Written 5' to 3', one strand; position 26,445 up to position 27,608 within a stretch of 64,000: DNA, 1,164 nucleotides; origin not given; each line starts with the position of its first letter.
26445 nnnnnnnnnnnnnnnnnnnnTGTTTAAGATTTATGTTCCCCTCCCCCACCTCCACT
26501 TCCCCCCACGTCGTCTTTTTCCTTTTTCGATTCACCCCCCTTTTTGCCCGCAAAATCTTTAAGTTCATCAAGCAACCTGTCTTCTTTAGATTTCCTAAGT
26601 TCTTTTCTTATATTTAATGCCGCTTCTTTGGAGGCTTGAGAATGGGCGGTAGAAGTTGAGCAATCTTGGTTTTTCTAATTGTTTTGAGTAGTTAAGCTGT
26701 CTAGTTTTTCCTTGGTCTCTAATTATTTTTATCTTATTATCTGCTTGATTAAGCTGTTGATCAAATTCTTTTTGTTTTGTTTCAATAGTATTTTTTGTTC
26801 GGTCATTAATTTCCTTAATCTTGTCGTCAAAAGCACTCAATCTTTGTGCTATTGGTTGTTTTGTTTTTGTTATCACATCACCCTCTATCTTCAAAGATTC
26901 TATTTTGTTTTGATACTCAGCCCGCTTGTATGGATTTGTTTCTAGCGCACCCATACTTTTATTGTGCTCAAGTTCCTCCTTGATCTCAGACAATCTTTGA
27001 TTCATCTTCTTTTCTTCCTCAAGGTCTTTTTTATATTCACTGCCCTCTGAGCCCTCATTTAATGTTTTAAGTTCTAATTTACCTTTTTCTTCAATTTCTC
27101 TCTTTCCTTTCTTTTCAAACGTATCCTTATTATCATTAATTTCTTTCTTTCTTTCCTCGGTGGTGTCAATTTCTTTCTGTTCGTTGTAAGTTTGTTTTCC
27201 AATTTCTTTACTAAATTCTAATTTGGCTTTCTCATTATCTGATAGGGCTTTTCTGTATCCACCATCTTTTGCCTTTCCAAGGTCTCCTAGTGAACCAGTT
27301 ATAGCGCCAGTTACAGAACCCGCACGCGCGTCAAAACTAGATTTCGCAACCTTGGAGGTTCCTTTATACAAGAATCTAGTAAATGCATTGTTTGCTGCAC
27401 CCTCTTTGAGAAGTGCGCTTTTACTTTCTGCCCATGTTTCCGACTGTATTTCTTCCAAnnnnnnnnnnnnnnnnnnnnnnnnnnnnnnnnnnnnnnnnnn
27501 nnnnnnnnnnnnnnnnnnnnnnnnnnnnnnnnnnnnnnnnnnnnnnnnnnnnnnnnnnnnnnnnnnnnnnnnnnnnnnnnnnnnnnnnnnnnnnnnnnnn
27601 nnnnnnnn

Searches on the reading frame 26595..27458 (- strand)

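Call 18: search_protein_families(library=pfam, proteins=[window:26595-27458:-], max_evalue=0.01)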
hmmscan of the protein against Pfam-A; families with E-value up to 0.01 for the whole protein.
window:26595-27458:- (287 aa): 1 family
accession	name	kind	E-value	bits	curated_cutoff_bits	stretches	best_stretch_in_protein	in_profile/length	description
PF17757.6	UvrB_inter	-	0.0058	17.2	22.9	0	160-226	6-75/91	UvrB interaction domain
